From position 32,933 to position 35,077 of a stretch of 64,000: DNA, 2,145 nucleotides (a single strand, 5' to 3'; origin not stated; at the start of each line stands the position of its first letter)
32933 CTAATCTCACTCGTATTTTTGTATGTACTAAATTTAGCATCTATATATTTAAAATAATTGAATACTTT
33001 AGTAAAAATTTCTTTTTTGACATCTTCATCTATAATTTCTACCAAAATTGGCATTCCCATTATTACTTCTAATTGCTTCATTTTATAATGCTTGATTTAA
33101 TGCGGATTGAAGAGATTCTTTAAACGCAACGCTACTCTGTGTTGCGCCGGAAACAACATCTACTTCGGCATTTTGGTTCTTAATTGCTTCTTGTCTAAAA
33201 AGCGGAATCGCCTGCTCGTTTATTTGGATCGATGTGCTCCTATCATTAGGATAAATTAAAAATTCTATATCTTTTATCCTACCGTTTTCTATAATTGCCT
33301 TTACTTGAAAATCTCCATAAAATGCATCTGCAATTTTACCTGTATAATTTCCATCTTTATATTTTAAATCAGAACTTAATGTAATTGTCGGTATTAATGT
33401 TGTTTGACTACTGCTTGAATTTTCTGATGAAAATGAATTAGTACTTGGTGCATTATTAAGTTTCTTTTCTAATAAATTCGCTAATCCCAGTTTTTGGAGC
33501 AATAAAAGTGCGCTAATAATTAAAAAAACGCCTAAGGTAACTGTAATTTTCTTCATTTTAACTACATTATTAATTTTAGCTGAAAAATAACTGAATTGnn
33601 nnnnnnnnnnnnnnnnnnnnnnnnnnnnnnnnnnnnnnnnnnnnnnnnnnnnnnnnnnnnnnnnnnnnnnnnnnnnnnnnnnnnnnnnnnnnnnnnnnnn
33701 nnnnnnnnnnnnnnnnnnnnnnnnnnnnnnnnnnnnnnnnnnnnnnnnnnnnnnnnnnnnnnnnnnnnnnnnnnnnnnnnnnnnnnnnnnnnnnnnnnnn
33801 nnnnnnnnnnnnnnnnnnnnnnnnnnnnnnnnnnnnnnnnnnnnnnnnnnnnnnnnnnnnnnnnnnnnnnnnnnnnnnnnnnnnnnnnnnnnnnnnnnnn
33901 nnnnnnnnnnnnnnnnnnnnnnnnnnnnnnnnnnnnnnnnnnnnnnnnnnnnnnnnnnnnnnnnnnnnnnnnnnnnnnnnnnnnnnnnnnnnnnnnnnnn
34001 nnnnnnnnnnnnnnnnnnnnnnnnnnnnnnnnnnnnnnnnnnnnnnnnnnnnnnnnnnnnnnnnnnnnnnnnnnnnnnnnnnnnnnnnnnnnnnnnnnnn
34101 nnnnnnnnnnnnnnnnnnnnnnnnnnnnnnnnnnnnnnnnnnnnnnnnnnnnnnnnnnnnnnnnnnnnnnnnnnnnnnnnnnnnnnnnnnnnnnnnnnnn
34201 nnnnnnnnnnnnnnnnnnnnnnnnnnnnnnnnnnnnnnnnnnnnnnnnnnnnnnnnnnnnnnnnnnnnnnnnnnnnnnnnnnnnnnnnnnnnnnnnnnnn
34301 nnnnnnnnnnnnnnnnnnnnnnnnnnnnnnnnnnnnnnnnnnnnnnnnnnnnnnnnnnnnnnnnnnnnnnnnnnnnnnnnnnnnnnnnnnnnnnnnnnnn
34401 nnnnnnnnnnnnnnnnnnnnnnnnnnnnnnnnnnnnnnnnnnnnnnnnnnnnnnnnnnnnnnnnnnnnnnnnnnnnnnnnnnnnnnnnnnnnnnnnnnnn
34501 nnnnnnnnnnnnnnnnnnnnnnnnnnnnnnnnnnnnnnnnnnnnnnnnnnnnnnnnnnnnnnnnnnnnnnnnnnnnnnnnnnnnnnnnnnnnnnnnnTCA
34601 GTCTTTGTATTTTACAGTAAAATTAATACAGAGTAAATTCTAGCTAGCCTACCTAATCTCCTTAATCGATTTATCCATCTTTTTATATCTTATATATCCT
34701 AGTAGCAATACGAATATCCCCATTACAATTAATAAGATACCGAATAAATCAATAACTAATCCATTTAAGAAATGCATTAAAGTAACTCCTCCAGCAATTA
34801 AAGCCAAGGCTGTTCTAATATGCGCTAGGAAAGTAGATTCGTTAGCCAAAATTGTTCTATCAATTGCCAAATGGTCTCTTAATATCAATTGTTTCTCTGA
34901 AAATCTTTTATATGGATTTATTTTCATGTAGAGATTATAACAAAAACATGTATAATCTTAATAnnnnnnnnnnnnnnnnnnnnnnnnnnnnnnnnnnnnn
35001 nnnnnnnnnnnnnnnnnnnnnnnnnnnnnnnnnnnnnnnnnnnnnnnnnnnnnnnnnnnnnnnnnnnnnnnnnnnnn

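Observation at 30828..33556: Compact flavin-transfer redox module: FMN-binding protein, ApbE flavin transferase and a membrane-embedded FNR fusion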

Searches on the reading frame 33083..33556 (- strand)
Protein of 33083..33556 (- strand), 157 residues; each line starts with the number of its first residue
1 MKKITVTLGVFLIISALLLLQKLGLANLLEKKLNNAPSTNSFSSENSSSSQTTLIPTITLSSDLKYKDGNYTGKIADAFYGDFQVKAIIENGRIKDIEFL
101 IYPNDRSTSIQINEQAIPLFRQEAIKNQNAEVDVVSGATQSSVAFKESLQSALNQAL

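Call 3: search_protein_families(library=pfam, proteins=[window:33083-33556:-], max_evalue=0.01)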
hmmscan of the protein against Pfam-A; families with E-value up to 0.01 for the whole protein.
window:33083-33556:- (157 aa): 1 family
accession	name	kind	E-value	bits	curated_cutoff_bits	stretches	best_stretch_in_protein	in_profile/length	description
PF04205.19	FMN_bind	-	4.1e-08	34.2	22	1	81-154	4-77/77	FMN-binding domain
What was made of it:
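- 33083..33556 (-): FMN_bind protein (157 aa). It is the NqrC/RnfG-type flavinylation substrate: an N-terminal anchor, an S/T-rich linker, and a C-terminal FMN-binding domain. PF04205, E=4e-8 (call 3).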

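Call 4: search_protein_families(library=ncbifam, proteins=[window:33083-33556:-], max_evalue=0.01)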
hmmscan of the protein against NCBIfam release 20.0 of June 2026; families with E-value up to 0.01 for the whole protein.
window:33083-33556:- (157 aa): 1 family
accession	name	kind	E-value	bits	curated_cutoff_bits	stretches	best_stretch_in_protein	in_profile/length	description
NF041941.1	lipo_FMN_PplA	exception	1.2e-05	24.6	325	1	117-148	124-279/302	extracellular electron transfer flavoprotein PplA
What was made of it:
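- On Listeria-type EET flavoprotein PplA: 24.6 bits against a cutoff of 325, and a partial match only (call 4).
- Closest known: Listeria flavin-based extracellular electron transfer. Different: The PplA model scores only 24.6 bits against a cutoff of 325 (call 4).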

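Call 44: search_solved_structures(query=window:33083-33556:-, max_evalue=1, show_alignments=4)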
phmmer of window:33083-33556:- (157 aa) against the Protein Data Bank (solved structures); distinct sequences matched with E-value up to 1: 3.
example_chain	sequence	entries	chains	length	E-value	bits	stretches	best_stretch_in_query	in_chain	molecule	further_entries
8p2a_A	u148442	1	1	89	4.8e-12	49.4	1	71-156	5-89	FMN-binding domain-containing protein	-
8p2b_A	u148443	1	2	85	0.0045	20.4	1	76-155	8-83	Clostridiaceae bacterium FMN4 domain 1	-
3o6u_A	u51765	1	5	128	0.017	18.5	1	73-155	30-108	uncharacterized protein CPE2226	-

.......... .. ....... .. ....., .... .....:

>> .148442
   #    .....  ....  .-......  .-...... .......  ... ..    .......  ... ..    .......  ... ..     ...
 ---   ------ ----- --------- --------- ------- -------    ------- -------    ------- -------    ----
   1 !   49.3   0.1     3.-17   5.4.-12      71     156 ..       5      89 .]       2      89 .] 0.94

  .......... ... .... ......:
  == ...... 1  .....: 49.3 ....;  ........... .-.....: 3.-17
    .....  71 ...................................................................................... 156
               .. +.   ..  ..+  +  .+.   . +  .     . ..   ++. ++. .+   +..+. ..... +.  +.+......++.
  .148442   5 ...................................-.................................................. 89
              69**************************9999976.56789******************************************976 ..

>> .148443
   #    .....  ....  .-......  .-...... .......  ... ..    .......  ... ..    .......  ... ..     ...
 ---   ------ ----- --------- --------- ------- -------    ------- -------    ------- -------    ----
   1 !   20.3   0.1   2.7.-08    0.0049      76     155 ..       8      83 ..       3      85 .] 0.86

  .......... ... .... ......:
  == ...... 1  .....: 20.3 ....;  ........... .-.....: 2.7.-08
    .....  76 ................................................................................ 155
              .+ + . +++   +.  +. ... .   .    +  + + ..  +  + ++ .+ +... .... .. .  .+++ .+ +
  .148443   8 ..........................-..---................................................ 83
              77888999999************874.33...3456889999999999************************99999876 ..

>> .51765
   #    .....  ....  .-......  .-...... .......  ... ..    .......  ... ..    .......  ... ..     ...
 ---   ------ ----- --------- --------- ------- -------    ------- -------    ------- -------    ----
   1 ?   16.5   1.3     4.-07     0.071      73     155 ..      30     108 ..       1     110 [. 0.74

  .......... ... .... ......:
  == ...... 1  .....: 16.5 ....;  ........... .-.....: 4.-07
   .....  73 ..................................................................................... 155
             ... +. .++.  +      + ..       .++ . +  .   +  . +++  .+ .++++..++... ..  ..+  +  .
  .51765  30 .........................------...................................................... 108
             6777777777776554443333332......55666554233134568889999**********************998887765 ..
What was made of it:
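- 33083..33556 (-): It aligns with the solved FMN-binding domain 8p2a at E=5e-12 (call 44).
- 33140..33160 (-): Flavinylation motif D133-V-V-S-G-A-T139. Thr139 is the predicted site of the FMN phosphoester. It aligns to DAVSGAT of 8p2a (call 44).
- The motif aligns with that of a solved FMN-binding domain (call 44) and is conserved in 70 of 72 relatives.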

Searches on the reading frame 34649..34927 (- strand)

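Call 3: search_protein_families(library=pfam, proteins=[window:34649-34927:-], max_evalue=0.01)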
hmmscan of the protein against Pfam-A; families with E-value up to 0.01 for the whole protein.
window:34649-34927:- (92 aa): 3 families
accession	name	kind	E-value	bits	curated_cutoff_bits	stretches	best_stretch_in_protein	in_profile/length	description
PF02656.20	DUF202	-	1.4e-15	57.9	23.4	1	24-85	1-66/68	Domain of unknown function (DUF202)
PF11381.13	DUF3185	-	0.0033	17.8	25.3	0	61-89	2-30/59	Protein of unknown function (DUF3185)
PF03866.18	HAP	-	0.0073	16.8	22.3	1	36-77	44-83/167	Hydrophobic abundant protein (HAP)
